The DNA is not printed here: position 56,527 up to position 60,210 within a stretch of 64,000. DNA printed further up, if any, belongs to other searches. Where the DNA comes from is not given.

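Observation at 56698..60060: Large fusion membrane protein (~1120 aa): GT-C-like glycosyltransferase domain fused to an MFS transporter domain, translationally coupled to a phosphodiesterase lipoprotein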

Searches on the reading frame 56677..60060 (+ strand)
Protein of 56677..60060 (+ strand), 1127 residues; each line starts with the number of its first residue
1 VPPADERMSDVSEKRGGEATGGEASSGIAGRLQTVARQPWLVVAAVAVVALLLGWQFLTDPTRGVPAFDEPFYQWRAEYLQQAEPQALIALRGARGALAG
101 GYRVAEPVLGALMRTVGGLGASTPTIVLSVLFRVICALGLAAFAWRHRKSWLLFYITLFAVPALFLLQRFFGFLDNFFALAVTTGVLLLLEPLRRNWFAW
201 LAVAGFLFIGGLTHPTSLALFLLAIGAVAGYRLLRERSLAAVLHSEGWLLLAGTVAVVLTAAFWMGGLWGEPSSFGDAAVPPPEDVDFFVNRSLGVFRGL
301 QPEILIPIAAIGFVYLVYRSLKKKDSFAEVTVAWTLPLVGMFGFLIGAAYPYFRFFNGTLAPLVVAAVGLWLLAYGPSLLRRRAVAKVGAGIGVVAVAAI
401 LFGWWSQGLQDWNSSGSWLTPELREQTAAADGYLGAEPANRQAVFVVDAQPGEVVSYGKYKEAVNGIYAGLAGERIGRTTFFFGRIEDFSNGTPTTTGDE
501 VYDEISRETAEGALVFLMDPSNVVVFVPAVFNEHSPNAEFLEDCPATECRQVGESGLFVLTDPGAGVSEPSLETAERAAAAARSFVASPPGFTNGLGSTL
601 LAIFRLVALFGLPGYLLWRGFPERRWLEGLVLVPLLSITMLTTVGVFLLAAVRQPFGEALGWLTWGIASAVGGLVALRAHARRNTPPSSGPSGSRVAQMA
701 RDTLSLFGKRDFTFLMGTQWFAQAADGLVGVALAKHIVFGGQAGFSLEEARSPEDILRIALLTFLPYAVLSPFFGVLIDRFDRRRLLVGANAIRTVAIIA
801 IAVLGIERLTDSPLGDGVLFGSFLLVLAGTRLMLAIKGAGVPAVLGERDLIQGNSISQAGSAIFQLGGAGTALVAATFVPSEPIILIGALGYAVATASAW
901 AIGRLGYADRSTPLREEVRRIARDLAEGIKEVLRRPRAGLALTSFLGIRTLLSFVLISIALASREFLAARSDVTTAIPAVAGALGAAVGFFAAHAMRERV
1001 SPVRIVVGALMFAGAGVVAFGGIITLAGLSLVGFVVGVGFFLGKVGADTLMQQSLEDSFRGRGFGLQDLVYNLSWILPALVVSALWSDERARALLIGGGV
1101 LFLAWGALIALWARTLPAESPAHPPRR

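Call 3: search_protein_families(library=pfam, proteins=[window:56698-60060:+], max_evalue=0.01)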
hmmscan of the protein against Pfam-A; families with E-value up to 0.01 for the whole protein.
window:56698-60060:+ (1120 aa): 1 family
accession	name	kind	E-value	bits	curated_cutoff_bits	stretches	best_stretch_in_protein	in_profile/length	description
PF07690.21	MFS_1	-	2.2e-16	60.2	33.4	1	745-1070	36-345/347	Major Facilitator Superfamily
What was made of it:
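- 58759..60015 (+): MFS module: an N-terminal amphipathic helix (aa 688-699), 12 TM helices (aa 703-1106), a central loop helix (aa 907-927), and motif A (G768-x3-D772-R773-x2-R776). Pfam MFS_1, E 2e-16 (call 3).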

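Call 4: search_protein_families(library=ncbifam, proteins=[window:56698-60060:+], max_evalue=0.01)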
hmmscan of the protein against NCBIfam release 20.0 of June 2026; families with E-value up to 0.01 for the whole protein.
window:56698-60060:+ (1120 aa): 4 families
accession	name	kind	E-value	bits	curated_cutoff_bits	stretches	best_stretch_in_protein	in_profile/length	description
TIGR00900.1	2A0121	subfamily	7.7e-29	101.2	319.6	1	705-1078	1-359/364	H+ Antiporter protein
NF000245.1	macrolide_MefA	exception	2.5e-13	49.9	675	1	740-1083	36-373/405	macrolide efflux MFS transporter Mef(A)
NF006386.0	PRK08633.1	equivalog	0.0032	15.2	1221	1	753-1080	53-382/1147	acyl-[ACP]--phospholipid O-acyltransferase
NF000142.1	vanZ-Pt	exception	0.0071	16.5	260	0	956-1051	40-131/143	glycopeptide resistance protein VanZ-Pt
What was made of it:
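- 58759..60015 (+): TIGR00900, E 8e-29 (call 4).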

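Call 5: find_homologous_proteins(query=window:56698-60060:+, max_evalue=0.00001)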
Query window:56698-60060:+ (1120 aa): 121 proteins with E <= 0.00001 among 8000 candidates; the best 120 are listed.
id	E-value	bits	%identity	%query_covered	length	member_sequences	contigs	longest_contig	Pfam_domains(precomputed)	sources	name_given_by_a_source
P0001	0.0e+0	1447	64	97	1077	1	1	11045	PF07690.22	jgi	jgi:hypothetical protein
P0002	0.0e+0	1349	61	97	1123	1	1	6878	PF07690.22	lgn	-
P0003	0.0e+0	1310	58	98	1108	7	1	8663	PF07690.22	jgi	-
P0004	0.0e+0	1307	58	98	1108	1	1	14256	PF07690.22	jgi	jgi:MFS transporter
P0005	0.0e+0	1303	57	99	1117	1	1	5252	PF07690.22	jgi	jgi:hypothetical protein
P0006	0.0e+0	1299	57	98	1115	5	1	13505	PF07690.22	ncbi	-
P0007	0.0e+0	1298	57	100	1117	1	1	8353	PF07690.22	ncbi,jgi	jgi:hypothetical protein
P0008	0.0e+0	1281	57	98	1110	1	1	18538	PF07690.22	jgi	jgi:Major Facilitator Superfamily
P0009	0.0e+0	1280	58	96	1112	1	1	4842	PF07690.22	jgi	jgi:hypothetical protein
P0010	0.0e+0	1279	57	98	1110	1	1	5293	PF07690.22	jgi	jgi:hypothetical protein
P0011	0.0e+0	1277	57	95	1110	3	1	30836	PF07690.22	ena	-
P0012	0.0e+0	1275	57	96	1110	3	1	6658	PF07690.22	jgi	jgi:hypothetical protein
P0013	0.0e+0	1272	57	98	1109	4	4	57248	PF07690.22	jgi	jgi:hypothetical protein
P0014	0.0e+0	1271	55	99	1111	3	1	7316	PF07690.22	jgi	jgi:hypothetical protein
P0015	0.0e+0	1268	55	97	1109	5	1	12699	PF07690.22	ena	-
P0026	0.0e+0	1246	54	97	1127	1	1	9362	PF07690.22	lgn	-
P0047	0.0e+0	1224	54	99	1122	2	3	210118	PF20176.4,PF07690.22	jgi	jgi:hypothetical protein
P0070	0.0e+0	1127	56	88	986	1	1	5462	PF07690.22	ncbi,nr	ncbi:MAG TPA: MFS transporter, partial [Actinomycetota bacterium]|nr:MFS transporter [Actinomycetota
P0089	3.3e-214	732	56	58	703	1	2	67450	-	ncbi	ncbi:MAG: hypothetical protein ACRDI0_07900 [Actinomycetota bacterium]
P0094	2.7e-211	723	54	56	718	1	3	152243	-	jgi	jgi:hypothetical protein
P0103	2.1e-203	696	54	56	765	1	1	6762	PF20114.5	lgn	-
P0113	3.9e-184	633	35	99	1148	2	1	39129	PF05977.20,PF07690.22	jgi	jgi:MFS family permease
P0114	4.9e-156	540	33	99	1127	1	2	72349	PF07690.22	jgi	jgi:sugar phosphate permease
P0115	1.6e-155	538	32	99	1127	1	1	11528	PF07690.22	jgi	jgi:sugar phosphate permease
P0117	9.7e-135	469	33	96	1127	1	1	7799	PF07690.22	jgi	-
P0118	4.3e-119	417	30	99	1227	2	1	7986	PF07690.22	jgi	jgi:Major Facilitator Superfamily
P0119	1.5e-116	409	32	93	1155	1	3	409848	PF07690.22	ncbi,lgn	ncbi:MAG: MFS transporter [Actinomycetota bacterium]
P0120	1.1e-88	317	32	55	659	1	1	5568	-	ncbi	ncbi:MAG: hypothetical protein ACRDJI_05155 [Actinomycetota bacterium]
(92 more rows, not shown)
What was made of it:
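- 73 full-length fusion proteins at 52-64% identity, plus more distant ones at 30-36%, come from independent JGI, ENA, Logan and NCBI assemblies (call 5).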

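Call 10: search_protein_families(library=pfam, proteins=[P0047, P0103, P0113, P0118, P0119, P0120], max_evalue=10)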
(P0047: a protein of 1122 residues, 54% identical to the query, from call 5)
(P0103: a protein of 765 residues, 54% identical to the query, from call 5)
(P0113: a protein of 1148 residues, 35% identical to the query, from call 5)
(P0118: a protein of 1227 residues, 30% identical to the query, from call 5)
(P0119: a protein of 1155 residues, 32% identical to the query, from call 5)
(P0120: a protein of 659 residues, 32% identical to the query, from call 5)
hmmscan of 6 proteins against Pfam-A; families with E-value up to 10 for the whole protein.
P0047 (1122 aa): 2 families
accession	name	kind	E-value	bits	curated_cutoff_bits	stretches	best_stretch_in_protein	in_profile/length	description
PF07690.21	MFS_1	-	8e-16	58.3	33.4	1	711-1070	1-345/347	Major Facilitator Superfamily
PF20176.3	DUF6541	-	0.0016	17.2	29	2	23-265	89-342/646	Family of unknown function (DUF6541)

P0103 (765 aa): 2 families
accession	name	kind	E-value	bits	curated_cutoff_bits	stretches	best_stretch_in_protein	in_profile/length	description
PF20114.4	DUF6504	-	4.9e-14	52.9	24.2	1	680-765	5-103/103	Domain of unknown function (DUF6504)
PF03951.24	Gln-synt_N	-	0.23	11.5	33.4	1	530-562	31-65/82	Glutamine synthetase, beta-Grasp domain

P0113 (1148 aa): 3 families
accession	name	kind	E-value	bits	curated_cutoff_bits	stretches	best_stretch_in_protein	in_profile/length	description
PF07690.21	MFS_1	-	2e-16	60.3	33.4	1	756-1079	36-345/347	Major Facilitator Superfamily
PF05977.19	MFS_3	-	9.4e-08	31.4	27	1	763-1145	53-421/524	Transmembrane secretion effector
PF19706.4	DUF6203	-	0.11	12.9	26.7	1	312-329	20-37/54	Family of unknown function (DUF6203)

P0118 (1227 aa): 1 family
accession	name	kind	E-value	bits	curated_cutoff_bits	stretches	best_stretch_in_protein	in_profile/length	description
PF07690.21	MFS_1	-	3.9e-18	65.9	33.4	1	842-1168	39-345/347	Major Facilitator Superfamily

P0119 (1155 aa): 3 families
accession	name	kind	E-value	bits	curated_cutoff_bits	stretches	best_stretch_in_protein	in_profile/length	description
PF07690.21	MFS_1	-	8.1e-17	61.6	33.4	1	735-1094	1-345/347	Major Facilitator Superfamily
PF07695.17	7TMR-DISM_7TM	-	0.0013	19.1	29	1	277-397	54-170/205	7TM diverse intracellular signalling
PF05977.19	MFS_3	-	0.0013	17.7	27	1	725-1124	5-389/524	Transmembrane secretion effector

P0120 (659 aa): 2 families
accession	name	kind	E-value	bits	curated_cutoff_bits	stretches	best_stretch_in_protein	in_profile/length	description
PF12818.12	Tegument_dsDNA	-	0.25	10.9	27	1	96-122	74-100/277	dsDNA viral tegument protein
PF20176.3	DUF6541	-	3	6.4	29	2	16-264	79-339/646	Family of unknown function (DUF6541)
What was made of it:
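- On GT-C glycosyltransferase superfamily: No Pfam or NCBIfam hit on aa 1-690, even at E 10 (calls 3, 4, 10).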

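Call 15: find_encoding_contigs(protein=P0094, flank=8000, max_places=2)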
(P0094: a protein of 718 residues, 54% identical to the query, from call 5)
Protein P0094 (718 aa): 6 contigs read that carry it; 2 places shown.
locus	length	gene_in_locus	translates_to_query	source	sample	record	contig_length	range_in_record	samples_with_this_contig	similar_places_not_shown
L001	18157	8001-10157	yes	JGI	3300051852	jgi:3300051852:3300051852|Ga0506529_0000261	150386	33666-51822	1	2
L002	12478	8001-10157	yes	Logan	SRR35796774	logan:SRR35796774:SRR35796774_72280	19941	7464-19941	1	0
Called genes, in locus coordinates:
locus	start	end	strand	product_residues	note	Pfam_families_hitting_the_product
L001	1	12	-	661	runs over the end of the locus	-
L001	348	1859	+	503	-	PF01676:Metalloenzyme (faint), PF01663:Phosphodiest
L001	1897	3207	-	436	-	PF07690:MFS_1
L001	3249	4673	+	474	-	PF00884:Sulfatase, PF16347:SGSH_C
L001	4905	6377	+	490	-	PF00884:Sulfatase (faint), PF01676:Metalloenzyme (faint), PF01663:Phosphodiest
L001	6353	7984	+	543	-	PF00884:Sulfatase (faint), PF01663:Phosphodiest, PF01676:Metalloenzyme (weak)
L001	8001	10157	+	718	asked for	-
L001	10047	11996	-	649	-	-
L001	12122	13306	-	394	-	PF00534:Glycos_transf_1 (weak), PF13692:Glyco_trans_1_4 (weak)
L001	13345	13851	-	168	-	-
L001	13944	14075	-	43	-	-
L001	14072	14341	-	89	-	-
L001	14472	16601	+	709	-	PF00884:Sulfatase, PF01663:Phosphodiest (weak)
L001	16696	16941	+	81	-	PF20114:DUF6504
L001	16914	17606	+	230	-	PF08713:DNA_alkylation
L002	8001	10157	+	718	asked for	-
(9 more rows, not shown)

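Call 16: find_encoding_contigs(protein=P0089, flank=8000, max_places=2)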
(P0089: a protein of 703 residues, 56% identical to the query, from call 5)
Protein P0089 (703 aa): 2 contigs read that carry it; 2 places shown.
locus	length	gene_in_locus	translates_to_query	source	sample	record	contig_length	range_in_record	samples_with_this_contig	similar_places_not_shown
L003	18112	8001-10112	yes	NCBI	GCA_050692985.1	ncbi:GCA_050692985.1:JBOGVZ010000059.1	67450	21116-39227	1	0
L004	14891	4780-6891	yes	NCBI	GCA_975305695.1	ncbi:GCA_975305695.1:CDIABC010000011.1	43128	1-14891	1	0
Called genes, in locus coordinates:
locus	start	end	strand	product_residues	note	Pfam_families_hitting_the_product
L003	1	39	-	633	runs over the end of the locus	-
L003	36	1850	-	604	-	-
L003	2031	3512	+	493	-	PF04230:PS_pyruv_trans (faint)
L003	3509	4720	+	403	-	PF13641:Glyco_tranf_2_3, PF00535:Glycos_transf_2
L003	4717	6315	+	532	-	PF01676:Metalloenzyme (faint), PF01663:Phosphodiest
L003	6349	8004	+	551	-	PF00884:Sulfatase (faint), PF01663:Phosphodiest, PF01676:Metalloenzyme (weak)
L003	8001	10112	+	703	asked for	-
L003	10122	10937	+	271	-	-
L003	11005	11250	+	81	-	PF20114:DUF6504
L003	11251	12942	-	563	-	PF01663:Phosphodiest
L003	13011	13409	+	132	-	-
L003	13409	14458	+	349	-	PF13439:Glyco_transf_4 (weak), PF13579:Glyco_trans_4_4 (weak), PF00534:Glycos_transf_1, PF13692:Glyco_trans_1_4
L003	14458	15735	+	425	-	PF00534:Glycos_transf_1, PF13692:Glyco_trans_1_4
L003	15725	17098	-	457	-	PF04185:Phosphoesterase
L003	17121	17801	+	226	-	-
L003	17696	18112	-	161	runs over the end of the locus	-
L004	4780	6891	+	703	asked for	-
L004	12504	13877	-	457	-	PF04185:Phosphoesterase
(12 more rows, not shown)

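Call 23: find_encoding_contigs(protein=P0119, flank=8000, max_places=1)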
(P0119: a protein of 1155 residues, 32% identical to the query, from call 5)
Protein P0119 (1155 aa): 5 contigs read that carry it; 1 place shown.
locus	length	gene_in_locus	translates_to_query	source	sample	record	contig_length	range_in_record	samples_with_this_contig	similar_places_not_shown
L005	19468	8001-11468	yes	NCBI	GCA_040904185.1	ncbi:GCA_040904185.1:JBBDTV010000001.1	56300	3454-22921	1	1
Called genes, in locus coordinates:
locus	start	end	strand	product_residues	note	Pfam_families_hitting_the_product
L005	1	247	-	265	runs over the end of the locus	PF13489:Methyltransf_23, PF01209:Ubie_methyltran, PF13847:Methyltransf_31, PF08241:Methyltransf_11, PF08242:Methyltransf_12, PF13649:Methyltransf_25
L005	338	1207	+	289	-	PF01297:ZnuA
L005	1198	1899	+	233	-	PF00005:ABC_tran, PF13304:AAA_21 (faint)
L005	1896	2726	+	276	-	PF00950:ABC-3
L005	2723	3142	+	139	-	PF01475:FUR, PF12840:HTH_20 (weak)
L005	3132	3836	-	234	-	PF21537:DUF1980_C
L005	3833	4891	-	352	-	PF03773:ArsP_1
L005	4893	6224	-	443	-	PF01663:Phosphodiest (weak)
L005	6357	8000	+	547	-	PF01663:Phosphodiest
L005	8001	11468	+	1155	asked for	PF07690:MFS_1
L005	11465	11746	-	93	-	-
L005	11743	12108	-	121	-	PF02635:DsrE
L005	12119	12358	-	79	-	PF01206:TusA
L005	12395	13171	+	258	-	PF00561:Abhydrolase_1, PF12146:Hydrolase_4 (weak), PF12697:Abhydrolase_6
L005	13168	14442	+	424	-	PF01425:Amidase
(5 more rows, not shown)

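Call 24: find_encoding_contigs(protein=P0114, flank=8000, max_places=1)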
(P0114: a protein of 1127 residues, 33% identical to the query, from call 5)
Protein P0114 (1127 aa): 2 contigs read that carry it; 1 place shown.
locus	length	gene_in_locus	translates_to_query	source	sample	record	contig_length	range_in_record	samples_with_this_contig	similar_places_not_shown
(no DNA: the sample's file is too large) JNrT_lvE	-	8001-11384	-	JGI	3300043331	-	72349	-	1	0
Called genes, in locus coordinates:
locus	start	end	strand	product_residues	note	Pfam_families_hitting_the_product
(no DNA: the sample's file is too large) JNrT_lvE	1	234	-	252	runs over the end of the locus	PF21537:DUF1980_C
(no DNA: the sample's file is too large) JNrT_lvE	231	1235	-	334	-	PF03773:ArsP_1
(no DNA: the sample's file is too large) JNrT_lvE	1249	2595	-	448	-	-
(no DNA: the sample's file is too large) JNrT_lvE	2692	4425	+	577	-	PF01663:Phosphodiest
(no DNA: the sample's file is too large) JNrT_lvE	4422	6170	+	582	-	PF01663:Phosphodiest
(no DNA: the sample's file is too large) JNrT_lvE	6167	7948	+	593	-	PF01676:Metalloenzyme (faint), PF01663:Phosphodiest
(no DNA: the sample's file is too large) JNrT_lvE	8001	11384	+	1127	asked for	PF07690:MFS_1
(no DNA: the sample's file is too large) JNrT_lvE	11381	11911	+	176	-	PF12867:DinB_2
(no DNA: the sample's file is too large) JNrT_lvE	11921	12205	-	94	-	-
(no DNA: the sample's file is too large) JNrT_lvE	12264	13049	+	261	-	PF00561:Abhydrolase_1, PF12697:Abhydrolase_6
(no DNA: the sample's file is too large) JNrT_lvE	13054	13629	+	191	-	PF07920:DUF1684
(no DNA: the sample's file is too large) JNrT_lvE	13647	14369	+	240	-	PF01411:tRNA-synt_2c, PF07973:tRNA_SAD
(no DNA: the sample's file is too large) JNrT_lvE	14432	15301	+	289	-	PF00892:EamA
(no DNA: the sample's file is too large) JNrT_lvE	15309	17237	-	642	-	PF00127:Copper-bind (weak), PF13229:Beta_helix, PF13396:PLDc_N (weak)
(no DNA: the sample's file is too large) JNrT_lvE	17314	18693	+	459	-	PF03007:WS_DGAT_cat, PF06974:WS_DGAT_C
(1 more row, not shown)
